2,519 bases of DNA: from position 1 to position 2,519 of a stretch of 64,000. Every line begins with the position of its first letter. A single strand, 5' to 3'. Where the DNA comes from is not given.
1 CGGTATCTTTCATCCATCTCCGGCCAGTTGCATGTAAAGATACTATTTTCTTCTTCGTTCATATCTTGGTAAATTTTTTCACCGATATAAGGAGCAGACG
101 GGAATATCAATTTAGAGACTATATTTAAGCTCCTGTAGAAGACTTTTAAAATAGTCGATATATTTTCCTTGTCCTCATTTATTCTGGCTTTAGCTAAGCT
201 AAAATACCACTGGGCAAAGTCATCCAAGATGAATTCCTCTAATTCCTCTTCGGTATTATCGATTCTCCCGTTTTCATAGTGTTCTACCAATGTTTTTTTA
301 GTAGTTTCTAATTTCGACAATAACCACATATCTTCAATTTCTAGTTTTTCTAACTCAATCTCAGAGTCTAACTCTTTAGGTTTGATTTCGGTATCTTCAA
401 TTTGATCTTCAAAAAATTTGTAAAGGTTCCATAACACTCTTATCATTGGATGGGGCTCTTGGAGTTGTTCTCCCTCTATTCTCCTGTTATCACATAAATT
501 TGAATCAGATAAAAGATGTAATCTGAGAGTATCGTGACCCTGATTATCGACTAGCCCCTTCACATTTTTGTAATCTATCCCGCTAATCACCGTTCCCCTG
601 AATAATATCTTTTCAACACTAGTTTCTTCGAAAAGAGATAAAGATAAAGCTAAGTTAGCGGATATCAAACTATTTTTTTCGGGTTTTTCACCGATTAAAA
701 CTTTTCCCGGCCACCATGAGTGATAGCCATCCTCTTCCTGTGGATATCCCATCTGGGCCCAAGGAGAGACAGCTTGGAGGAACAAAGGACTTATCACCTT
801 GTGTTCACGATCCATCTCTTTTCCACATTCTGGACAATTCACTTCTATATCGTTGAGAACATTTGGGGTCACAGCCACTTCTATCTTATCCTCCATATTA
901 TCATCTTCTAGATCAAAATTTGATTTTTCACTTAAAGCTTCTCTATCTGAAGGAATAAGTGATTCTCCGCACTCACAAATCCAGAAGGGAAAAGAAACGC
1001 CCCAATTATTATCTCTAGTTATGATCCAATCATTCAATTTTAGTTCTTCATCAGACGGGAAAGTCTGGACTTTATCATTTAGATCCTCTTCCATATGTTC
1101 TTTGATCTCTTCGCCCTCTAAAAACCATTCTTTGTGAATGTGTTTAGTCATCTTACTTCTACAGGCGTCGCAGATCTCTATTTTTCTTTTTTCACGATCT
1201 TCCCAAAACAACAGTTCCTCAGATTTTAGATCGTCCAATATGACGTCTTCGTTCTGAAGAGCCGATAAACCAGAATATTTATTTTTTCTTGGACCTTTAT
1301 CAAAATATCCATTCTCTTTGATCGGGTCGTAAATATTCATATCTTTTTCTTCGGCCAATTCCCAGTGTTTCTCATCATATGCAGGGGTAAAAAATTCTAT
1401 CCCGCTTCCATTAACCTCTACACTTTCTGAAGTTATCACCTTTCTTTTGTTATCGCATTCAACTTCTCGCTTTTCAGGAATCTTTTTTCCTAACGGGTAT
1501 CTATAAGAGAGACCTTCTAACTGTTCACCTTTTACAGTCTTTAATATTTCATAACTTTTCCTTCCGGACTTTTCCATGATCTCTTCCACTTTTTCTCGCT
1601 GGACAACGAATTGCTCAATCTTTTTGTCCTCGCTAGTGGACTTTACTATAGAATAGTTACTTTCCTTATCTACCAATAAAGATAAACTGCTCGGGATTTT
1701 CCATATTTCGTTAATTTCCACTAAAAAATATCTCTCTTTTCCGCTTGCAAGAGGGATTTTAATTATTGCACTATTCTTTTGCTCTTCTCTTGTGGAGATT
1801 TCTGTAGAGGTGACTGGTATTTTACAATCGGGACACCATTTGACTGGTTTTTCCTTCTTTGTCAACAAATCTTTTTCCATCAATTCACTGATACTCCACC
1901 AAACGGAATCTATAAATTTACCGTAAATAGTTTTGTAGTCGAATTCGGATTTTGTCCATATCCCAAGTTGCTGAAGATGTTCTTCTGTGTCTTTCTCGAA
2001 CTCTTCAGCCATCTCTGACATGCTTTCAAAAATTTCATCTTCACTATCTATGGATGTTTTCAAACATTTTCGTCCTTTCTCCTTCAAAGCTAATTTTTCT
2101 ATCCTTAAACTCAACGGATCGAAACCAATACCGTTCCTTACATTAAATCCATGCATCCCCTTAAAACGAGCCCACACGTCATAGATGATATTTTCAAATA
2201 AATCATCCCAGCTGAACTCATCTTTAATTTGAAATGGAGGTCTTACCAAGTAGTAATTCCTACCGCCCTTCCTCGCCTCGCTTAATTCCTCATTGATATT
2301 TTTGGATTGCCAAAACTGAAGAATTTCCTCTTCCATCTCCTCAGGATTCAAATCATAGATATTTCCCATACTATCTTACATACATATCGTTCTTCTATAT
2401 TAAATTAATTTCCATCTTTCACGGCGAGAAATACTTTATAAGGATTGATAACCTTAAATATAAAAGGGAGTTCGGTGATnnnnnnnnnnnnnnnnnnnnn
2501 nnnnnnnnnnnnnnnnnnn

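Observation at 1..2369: IleRS-family paralog with both class I catalytic signatures (HIGH and KMSKS) degenerate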

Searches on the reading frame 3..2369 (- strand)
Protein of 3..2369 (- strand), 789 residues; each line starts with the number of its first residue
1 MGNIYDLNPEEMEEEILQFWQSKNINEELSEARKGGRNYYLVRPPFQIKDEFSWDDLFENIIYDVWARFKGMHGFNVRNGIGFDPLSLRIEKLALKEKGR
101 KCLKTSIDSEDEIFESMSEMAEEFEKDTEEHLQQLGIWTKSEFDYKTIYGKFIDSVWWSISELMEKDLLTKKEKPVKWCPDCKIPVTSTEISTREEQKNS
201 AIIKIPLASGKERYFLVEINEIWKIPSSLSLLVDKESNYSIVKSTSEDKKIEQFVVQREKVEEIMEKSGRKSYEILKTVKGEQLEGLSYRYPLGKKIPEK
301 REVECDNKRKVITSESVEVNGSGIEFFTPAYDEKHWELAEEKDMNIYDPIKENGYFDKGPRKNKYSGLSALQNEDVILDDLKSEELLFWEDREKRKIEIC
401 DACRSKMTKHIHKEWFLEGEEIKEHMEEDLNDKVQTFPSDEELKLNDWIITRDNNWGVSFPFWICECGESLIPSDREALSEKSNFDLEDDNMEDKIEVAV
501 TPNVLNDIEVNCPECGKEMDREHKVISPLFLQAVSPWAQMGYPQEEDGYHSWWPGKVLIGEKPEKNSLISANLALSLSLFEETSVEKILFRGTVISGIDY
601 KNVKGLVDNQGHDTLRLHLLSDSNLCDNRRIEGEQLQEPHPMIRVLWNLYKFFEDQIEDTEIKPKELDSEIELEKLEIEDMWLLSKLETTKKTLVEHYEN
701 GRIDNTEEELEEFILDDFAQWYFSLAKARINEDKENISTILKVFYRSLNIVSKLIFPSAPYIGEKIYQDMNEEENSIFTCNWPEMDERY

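Call 8: search_protein_families(library=pfam, proteins=[window:3-2369:-], max_evalue=0.1)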
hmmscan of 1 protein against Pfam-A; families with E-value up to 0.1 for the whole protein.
window:3-2369:- (789 aa): 4 families
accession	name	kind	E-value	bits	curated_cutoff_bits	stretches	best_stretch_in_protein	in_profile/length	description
PF00133.28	tRNA-synt_1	-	8.8e-35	120.7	22.7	1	16-620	2-403/414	tRNA synthetases class I (I, L, M and V)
PF08264.19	Anticodon_1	-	6.2e-20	72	25.1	1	680-787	1-108/148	Anticodon-binding domain of tRNA ligase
PF09334.17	tRNA-synt_1g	-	0.00011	21.5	20.1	0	413-461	196-238/391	tRNA synthetases class I (M)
PF24460.1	DUF7575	-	0.033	14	28.5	1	509-522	3-16/28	Domain of unknown function (DUF7575)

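Call 9: search_protein_families(library=ncbifam, proteins=[window:3-2369:-], max_evalue=0.1)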
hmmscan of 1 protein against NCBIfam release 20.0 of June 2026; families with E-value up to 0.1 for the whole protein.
window:3-2369:- (789 aa): 16 families
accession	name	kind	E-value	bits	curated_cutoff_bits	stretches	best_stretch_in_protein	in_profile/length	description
TIGR00392.1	ileS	equivalog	4.9e-97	326.1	621.4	1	7-787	6-808/861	isoleucine--tRNA ligase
TIGR00422.1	valS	equivalog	8.8e-58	196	612.1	2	308-788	253-717/863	valine--tRNA ligase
NF000257.1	MupA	exception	1.5e-55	188.5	1900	1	13-787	9-776/1024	mupirocin-resistant isoleucine--tRNA ligase MupA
NF004349.1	PRK05729.1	equivalog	1.3e-54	185.7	704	2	310-787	249-700/860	valine--tRNA ligase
NF009687.0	PRK13208.1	equivalog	4.4e-54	183.9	738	3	605-787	547-720/801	valine--tRNA ligase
NF000258.1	MupB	exception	2.5e-51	174.6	1900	1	13-789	9-780/1033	mupirocin-resistant isoleucine--tRNA ligase MupB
NF011492.0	PRK14900.1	equivalog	5.7e-29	100.6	1783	2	321-784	277-727/1044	valine--tRNA ligase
NF008957.0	PRK12300.1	subfamily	4.4e-27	94.4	677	2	55-297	50-294/946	leucine--tRNA ligase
NF040702.1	ileS_w_GNAT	exception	1.7e-25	88.8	1999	2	236-785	430-971/1100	isoleucine--tRNA ligase, N-acetyltransferase domain-containing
TIGR00395.1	leuS_arch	equivalog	1.2e-17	63.2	648.5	2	62-293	50-283/938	leucine--tRNA ligase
TIGR00396.1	leuS_bact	equivalog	4.4e-17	61.5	548.4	3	8-184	2-160/843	leucine--tRNA ligase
NF000540.1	alt_ValS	exception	3.2e-09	35.3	900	1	677-787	649-758/827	valine--tRNA ligase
TIGR00398.1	metG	equivalog_domain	2.6e-07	29.8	336.35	1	400-462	169-242/530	methionine--tRNA ligase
NF001100.0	PRK00133.1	equivalog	0.00037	19.2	587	1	411-461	200-243/676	methionine--tRNA ligase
NF041499.3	MobP3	subfamily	0.034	13.7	150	0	235-278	212-255/315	MobP3 family relaxase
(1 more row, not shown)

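Call 10: search_solved_structures(query=window:3-2369:-, max_evalue=0.01, show_alignments=2)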
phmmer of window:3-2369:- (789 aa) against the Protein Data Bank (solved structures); distinct sequences matched with E-value up to 0.01: 32.
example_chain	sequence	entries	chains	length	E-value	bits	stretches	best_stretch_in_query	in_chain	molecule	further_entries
8c9d_A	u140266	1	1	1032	6.6e-56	193.2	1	9-787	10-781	Isoleucine--tRNA ligase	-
8c8w_A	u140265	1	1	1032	7.4e-56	193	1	9-787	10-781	Isoleucine--tRNA ligase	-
8c8v_A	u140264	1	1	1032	1.2e-55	192.3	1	9-787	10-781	Isoleucine--tRNA ligase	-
8c8u_A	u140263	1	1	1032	1.2e-55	192.3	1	9-787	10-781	Isoleucine--tRNA ligase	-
1ile_A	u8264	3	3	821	3.6e-54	187.5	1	8-786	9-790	ISOLEUCYL-TRNA SYNTHETASE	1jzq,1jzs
6ldk_A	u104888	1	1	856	2.9e-40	141.5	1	13-770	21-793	Isoleucine--tRNA ligase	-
9w01_B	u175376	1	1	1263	1.7e-31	112.5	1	10-770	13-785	Isoleucine--tRNA ligase, cytoplasmic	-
9wqs_A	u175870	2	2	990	1.8e-31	112.4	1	10-772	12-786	Isoleucine--tRNA ligase, cytoplasmic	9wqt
7d5c_A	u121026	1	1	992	1.8e-31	112.4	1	10-772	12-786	Isoleucine--tRNA ligase, cytoplasmic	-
8wnd_A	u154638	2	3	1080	2.4e-31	112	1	10-772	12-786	isoleucine--tRNA ligase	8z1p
1ffy_A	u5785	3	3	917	2.6e-20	75.5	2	13-473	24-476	ISOLEUCYL-TRNA SYNTHETASE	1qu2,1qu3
8c9f_A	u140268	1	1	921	3.7e-20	75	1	13-787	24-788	Isoleucine--tRNA ligase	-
8c9e_A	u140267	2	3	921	3.7e-20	75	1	13-787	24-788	Isoleucine--tRNA ligase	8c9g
1gax_A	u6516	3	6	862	5.2e-18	67.9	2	509-785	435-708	VALYL-TRNA SYNTHETASE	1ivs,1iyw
1h3n_A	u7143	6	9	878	5.8e-13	51.2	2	7-189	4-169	LEUCYL-TRNA SYNTHETASE | AMINOACYL-TRNA SYNTHETASE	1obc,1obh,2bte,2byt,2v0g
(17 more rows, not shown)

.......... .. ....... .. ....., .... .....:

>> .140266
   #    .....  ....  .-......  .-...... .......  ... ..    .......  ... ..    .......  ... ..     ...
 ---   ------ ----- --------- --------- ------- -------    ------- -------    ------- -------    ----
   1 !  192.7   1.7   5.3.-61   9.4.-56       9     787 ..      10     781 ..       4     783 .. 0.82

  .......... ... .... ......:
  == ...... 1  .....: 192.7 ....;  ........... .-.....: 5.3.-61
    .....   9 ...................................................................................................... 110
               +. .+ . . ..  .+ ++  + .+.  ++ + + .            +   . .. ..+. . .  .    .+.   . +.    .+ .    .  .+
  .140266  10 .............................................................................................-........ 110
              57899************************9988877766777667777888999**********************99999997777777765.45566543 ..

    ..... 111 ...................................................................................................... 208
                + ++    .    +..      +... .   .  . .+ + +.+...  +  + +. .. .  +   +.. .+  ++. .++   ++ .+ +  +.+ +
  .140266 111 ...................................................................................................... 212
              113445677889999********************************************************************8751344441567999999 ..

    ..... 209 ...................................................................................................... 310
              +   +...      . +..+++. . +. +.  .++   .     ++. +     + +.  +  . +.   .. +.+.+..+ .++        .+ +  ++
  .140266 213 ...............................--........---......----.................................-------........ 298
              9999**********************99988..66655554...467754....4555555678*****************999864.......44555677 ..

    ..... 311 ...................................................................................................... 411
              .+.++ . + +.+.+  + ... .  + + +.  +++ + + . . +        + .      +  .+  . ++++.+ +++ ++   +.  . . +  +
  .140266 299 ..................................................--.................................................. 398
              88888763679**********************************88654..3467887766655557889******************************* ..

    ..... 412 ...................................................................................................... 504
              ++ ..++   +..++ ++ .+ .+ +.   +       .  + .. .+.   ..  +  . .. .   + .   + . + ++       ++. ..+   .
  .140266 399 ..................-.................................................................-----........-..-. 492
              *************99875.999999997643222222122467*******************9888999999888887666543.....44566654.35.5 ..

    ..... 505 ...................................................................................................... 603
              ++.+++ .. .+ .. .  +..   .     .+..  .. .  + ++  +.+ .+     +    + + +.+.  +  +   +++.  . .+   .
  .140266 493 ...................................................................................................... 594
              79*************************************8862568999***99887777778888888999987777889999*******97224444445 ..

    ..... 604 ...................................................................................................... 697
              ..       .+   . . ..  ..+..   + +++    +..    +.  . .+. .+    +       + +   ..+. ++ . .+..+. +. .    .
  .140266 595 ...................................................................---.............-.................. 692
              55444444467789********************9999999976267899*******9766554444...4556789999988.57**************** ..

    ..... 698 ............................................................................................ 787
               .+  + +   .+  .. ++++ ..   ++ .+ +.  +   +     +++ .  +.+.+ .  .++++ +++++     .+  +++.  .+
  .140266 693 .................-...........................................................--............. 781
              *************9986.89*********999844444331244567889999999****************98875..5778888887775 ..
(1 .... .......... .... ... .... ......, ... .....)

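Call 11: find_homologous_proteins(query=window:3-2369:-, max_evalue=1e-10)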
Query window:3-2369:- (789 aa): 50 proteins with E <= 1e-10 among 7674 candidates.
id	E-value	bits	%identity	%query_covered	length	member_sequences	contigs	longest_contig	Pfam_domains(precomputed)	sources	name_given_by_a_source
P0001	0.0e+0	1791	100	100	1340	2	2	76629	PF08264.20,PF14520.13,PF05763.19,PF00133.29,PF19302.5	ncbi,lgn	-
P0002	0.0e+0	1124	60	100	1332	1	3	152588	PF08264.20,PF14520.13,PF05763.19,PF00133.29,PF19302.5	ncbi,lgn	-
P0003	6.8e-240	817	46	100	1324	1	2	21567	PF08264.20,PF14520.13,PF05763.19,PF00133.29,PF19302.5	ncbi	-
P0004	5.8e-237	807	45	100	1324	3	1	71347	PF08264.20,PF14520.13,PF05763.19,PF00133.29,PF19302.5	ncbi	ncbi:MAG: DUF835 domain-containing protein [Candidatus Natronoplasma sp.]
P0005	1.2e-233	796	47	100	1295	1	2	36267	PF08264.20,PF05763.19,PF00133.29,PF19302.5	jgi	-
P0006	8.1e-232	790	45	100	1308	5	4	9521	PF08264.20,PF14520.13,PF05763.19,PF00133.29,PF19302.5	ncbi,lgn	-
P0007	3.8e-230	784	44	100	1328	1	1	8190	PF08264.20,PF14520.13,PF05763.19,PF00133.29,PF19302.5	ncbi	ncbi:MAG: DUF835 domain-containing protein [Candidatus Thermoplasmatota archaeon]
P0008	3.6e-229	781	46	99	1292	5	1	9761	PF08264.20,PF14520.13,PF05763.19,PF00133.29,PF19302.5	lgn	-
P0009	1.6e-228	779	46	99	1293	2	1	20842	PF08264.20,PF14520.13,PF05763.19,PF00133.29,PF19302.5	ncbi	ncbi:MAG: class I tRNA ligase family protein [Candidatus Natronoplasma sp.]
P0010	7.8e-226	770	45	99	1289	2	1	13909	PF08264.20,PF14520.13,PF05763.19,PF00133.29,PF19302.5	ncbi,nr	ncbi:MAG: class I tRNA ligase family protein [Candidatus Thermoplasmatota archaeon]|nr:class I tRNA 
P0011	1.7e-225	769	45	100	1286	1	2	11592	PF08264.20,PF14520.13,PF05763.19,PF00133.29,PF19302.5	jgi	-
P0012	4.0e-224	765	45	99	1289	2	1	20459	PF08264.20,PF14520.13,PF05763.19,PF00133.29,PF19302.5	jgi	-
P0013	1.0e-223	763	44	99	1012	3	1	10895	PF08264.20,PF00133.29,PF19302.5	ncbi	ncbi:MAG: class I tRNA ligase family protein [Candidatus Thermoplasmatota archaeon]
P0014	2.0e-223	762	44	99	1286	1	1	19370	PF12826.14,PF08264.20,PF10391.16,PF14520.13,PF05763.19,PF00133.29,PF19302.5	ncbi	-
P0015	1.7e-222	759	46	99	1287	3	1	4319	PF08264.20,PF14520.13,PF05763.19,PF00133.29,PF19302.5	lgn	-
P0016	4.1e-222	758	44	100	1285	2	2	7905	PF12826.14,PF08264.20,PF14520.13,PF05763.19,PF00133.29,PF19302.5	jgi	-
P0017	2.8e-220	752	44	99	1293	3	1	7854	PF08264.20,PF14520.13,PF05763.19,PF00133.29,PF19302.5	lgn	-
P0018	3.2e-219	748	44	99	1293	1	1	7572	PF08264.20,PF14520.13,PF05763.19,PF00133.29,PF19302.5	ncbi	-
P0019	6.3e-204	698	43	99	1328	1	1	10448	PF08264.20,PF14520.13,PF05763.19,PF00133.29,PF19302.5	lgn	-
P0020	8.9e-200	684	42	99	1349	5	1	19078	PF12826.14,PF08264.20,PF14520.13,PF05763.19,PF00133.29,PF19302.5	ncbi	-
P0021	1.2e-191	657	40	99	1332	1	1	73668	PF08264.20,PF14520.13,PF05763.19,PF00133.29,PF19302.5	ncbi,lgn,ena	-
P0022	8.8e-187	641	39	99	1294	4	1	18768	PF08264.20,PF14520.13,PF05763.19,PF00133.29,PF19302.5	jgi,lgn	-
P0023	1.1e-157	545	37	91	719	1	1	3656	PF08264.20,PF00133.29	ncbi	ncbi:MAG: class I tRNA ligase family protein, partial [Thermoplasmatota archaeon]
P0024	2.4e-82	296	25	99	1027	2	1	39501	PF09334.18,PF01406.26,PF08264.20,PF13603.13,PF01921.25,PF00133.29,PF19302.5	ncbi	-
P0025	4.7e-67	245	24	97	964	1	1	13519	PF09334.18,PF01406.26,PF08264.20,PF01921.25,PF00133.29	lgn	-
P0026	1.3e-62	230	24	98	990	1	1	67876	PF09334.18,PF08264.20,PF00133.29,PF19302.5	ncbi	ncbi:MAG: isoleucine--tRNA ligase [Promethearchaeota archaeon]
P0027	2.1e-49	187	23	98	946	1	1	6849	PF09334.18,PF08264.20,PF00133.29,PF19302.5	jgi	jgi:isoleucyl-tRNA synthetase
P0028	6.9e-43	165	24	98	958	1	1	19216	PF09334.18,PF08264.20,PF00133.29,PF19302.5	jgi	-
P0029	3.0e-40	156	22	98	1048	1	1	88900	PF09334.18,PF08264.20,PF00133.29,PF19302.5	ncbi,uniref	ncbi:isoleucine--tRNA ligase [Umezawaea sp. NPDC059074]|uniref:isoleucine--tRNA ligase n=1 Tax=Umeza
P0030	3.2e-39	153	24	98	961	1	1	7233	PF08264.20,PF00133.29,PF19302.5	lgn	-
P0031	3.8e-39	153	22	83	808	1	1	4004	PF09334.18,PF08264.20,PF00133.29,PF19302.5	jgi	jgi:isoleucyl-tRNA synthetase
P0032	2.5e-38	150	22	83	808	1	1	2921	PF09334.18,PF08264.20,PF00133.29,PF19302.5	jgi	jgi:isoleucyl-tRNA synthetase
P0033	2.1e-32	130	24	98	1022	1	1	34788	PF09334.18,PF08264.20,PF00133.29,PF19302.5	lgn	-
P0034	6.2e-31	126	22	79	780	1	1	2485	PF09334.18,PF08264.20,PF00133.29,PF19302.5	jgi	jgi:isoleucyl-tRNA synthetase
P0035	2.7e-28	117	23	98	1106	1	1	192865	PF09334.18,PF08264.20,PF00133.29,PF19302.5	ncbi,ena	-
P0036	6.6e-28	116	23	99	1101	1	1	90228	PF09334.18,PF08264.20,PF00133.29,PF19302.5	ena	-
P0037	6.9e-28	116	21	69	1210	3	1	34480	PF09334.18,PF08264.20,PF00133.29,PF19302.5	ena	-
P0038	1.8e-25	108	21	100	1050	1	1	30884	PF09334.18,PF08264.20,PF00133.29,PF19302.5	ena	-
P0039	1.2e-24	105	22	99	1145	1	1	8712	PF09334.18,PF08264.20,PF00133.29,PF19302.5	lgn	-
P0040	1.3e-24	105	21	99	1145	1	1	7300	PF09334.18,PF08264.20,PF00133.29,PF19302.5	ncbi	-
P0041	1.1e-20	92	21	97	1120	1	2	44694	PF09334.18,PF08264.20,PF00133.29,PF19302.5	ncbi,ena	-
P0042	6.7e-20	89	21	97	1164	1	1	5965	PF09334.18,PF08264.20,PF01921.25,PF00133.29,PF19302.5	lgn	-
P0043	8.5e-20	89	21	98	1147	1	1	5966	PF09334.18,PF08264.20,PF00133.29,PF19302.5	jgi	jgi:isoleucyl-tRNA synthetase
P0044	3.4e-19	87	19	96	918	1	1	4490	PF09334.18,PF01406.26,PF08264.20,PF13603.13,PF00133.29,PF06827.21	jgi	jgi:isoleucyl-tRNA synthetase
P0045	3.7e-13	67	20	95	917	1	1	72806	PF09334.18,PF08264.20,PF13603.13,PF00133.29,PF10458.15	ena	-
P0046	4.2e-13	67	20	97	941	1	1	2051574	PF09334.18,PF08264.20,PF13603.13,PF00133.29,PF10458.15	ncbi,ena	-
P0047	3.0e-12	64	18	61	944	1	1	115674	PF09334.18,PF08264.20,PF13603.13,PF00133.29,PF10458.15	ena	-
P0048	8.1e-12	62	18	61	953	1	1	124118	PF09334.18,PF08264.20,PF13603.13,PF00133.29,PF10458.15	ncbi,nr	ncbi:MAG: valine--tRNA ligase [Methylotenera sp.]|nr:valine--tRNA ligase [Methylotenera sp.]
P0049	4.5e-11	60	18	61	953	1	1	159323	PF09334.18,PF08264.20,PF13603.13,PF00133.29,PF10458.15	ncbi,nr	ncbi:MAG: valine--tRNA ligase [Methylotenera sp.]|nr:valine--tRNA ligase [Methylotenera sp.]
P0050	9.9e-11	59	18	98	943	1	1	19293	PF09334.18,PF01406.26,PF08264.20,PF13603.13,PF01921.25,PF00133.29,PF06827.21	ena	-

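Call 16: find_encoding_contigs(protein=P0001, flank=10000, max_places=4)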
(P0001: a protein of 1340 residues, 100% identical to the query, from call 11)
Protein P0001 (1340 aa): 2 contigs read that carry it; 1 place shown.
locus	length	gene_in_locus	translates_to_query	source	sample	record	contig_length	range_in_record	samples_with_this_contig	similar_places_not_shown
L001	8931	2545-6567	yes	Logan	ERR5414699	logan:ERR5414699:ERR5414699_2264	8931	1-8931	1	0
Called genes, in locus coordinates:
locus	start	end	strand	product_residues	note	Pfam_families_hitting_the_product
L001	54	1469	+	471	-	PF01134:GIDA (weak), PF03486:HI0933_like (faint), PF07992:Pyr_redox_2, PF12831:FAD_oxidored (faint), PF13450:NAD_binding_8 (faint), PF13738:Pyr_redox_3, PF00070:Pyr_redox, PF02852:Pyr_redox_dim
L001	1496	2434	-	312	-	-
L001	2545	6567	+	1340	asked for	PF00133:tRNA-synt_1, PF08264:Anticodon_1, PF19302:DUF5915, PF14520:HHH_5, PF05763:DUF835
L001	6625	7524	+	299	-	PF02558:ApbA, PF08546:ApbA_C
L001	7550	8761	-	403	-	PF00919:UPF0004, PF04055:Radical_SAM, PF01938:TRAM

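Call 17: search_protein_families(library=pfam, proteins=[P0001], max_evalue=0.001)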
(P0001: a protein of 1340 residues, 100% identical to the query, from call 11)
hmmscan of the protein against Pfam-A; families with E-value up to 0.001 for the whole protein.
P0001 (1340 aa): 7 families
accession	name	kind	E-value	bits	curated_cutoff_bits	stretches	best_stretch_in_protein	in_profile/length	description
PF00133.28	tRNA-synt_1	-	6e-34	117.9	22.7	1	16-620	2-403/414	tRNA synthetases class I (I, L, M and V)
PF05763.18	DUF835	-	1.2e-29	103.3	33.1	1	1205-1332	6-134/136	Protein of unknown function (DUF835)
PF08264.19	Anticodon_1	-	2.7e-23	82.9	25.1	1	680-825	1-146/148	Anticodon-binding domain of tRNA ligase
PF19302.4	DUF5915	-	7.5e-15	55.4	27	1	844-1043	2-192/195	Domain of unknown function (DUF5915)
PF14520.12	HHH_5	-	3.8e-08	34.1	27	1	1056-1106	5-55/57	Helix-hairpin-helix domain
PF12826.13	HHH_2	-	0.00045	20.8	27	0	1063-1105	13-54/64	Helix-hairpin-helix motif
PF09334.17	tRNA-synt_1g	-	0.00056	19.2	20.1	0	413-461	196-238/391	tRNA synthetases class I (M)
